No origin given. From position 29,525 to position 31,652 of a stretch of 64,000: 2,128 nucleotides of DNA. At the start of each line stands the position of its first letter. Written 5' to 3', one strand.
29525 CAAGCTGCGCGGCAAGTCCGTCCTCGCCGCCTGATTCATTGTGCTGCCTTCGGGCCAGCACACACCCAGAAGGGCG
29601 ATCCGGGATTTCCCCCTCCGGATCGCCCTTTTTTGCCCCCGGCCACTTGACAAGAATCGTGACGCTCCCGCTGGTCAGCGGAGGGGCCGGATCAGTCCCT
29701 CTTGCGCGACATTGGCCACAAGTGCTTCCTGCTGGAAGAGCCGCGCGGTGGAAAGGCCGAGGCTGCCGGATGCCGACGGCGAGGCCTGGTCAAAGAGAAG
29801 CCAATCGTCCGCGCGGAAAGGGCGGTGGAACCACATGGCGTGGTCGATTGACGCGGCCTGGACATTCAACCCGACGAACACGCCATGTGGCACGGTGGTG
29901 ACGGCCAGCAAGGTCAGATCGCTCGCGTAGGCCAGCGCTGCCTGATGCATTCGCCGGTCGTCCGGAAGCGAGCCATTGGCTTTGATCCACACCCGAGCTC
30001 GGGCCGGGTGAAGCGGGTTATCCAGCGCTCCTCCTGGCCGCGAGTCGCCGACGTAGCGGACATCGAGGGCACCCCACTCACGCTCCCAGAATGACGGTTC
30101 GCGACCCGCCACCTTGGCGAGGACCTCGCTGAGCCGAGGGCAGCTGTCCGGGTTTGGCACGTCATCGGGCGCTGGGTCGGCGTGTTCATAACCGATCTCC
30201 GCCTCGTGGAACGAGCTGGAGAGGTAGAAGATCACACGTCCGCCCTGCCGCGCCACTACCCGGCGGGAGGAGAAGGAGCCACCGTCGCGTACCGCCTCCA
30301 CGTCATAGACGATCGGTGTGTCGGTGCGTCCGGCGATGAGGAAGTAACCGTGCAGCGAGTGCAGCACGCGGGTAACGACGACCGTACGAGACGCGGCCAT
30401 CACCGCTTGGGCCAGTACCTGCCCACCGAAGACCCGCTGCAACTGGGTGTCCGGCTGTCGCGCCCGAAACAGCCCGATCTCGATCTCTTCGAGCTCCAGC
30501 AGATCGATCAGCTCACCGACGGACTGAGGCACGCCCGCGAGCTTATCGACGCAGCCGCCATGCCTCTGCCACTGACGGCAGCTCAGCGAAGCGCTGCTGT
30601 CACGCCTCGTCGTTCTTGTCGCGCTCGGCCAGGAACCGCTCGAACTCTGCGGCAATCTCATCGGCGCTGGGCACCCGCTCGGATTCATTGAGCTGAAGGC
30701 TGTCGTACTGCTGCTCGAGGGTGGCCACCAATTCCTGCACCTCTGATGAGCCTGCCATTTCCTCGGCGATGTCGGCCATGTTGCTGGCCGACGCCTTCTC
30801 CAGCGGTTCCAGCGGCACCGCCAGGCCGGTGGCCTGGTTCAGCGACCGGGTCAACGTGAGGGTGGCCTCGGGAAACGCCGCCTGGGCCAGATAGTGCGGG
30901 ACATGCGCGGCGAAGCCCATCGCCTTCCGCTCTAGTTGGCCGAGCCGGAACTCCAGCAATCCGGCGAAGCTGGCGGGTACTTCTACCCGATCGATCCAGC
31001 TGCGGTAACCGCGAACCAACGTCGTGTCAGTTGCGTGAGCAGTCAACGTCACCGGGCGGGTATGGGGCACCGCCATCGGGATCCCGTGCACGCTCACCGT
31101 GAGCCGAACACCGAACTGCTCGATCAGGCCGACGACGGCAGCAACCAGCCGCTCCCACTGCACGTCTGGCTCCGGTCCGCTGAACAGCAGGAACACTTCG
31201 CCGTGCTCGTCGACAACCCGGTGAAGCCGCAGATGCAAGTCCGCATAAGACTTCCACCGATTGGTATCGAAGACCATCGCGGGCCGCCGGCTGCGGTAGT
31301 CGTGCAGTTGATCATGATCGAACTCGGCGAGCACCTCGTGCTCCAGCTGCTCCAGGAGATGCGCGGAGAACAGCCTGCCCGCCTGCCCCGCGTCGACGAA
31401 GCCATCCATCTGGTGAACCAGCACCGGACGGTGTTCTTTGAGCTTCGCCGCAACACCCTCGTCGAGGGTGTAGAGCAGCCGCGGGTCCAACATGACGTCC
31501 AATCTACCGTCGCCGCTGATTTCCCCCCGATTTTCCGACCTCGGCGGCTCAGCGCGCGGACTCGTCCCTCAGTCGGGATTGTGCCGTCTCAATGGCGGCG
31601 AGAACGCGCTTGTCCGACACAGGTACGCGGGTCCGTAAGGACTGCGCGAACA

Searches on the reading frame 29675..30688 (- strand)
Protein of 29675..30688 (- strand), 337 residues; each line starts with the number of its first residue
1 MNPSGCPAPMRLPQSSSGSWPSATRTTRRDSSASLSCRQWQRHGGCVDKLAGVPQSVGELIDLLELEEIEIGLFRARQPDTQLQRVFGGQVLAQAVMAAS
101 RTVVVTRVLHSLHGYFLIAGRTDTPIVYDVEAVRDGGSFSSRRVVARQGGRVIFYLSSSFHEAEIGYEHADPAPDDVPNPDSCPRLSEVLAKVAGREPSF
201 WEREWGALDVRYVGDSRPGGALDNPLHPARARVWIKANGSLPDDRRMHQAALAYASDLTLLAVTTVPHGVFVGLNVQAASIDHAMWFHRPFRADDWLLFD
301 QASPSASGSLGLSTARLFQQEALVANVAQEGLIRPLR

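Call 9: search_protein_families(library=pfam, proteins=[window:29675-30688:-], max_evalue=0.001)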
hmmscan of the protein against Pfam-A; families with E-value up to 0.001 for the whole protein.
window:29675-30688:- (337 aa): 3 families
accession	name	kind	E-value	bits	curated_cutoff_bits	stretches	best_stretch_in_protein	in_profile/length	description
PF02551.21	Acyl_CoA_thio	-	4.6e-38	130.5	21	1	231-332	31-132/132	Acyl-CoA thioesterase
PF20789.3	4HBT_3C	-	3.6e-23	82.7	24.1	1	181-333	2-140/140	Acyl-CoA thioesterase C-terminal domain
PF13622.12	4HBT_3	-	4.2e-17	62.6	24.3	1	84-160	9-82/83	Acyl-CoA thioesterase N-terminal domain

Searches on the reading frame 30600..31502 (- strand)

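Call 9: search_protein_families(library=pfam, proteins=[window:30600-31502:-], max_evalue=0.001)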
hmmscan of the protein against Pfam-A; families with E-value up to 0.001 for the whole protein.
window:30600-31502:- (300 aa): 1 family
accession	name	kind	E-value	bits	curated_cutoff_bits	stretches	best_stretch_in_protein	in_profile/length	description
PF09754.15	PAC2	-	1e-60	205.6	25.8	1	33-245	3-211/215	PAC2 family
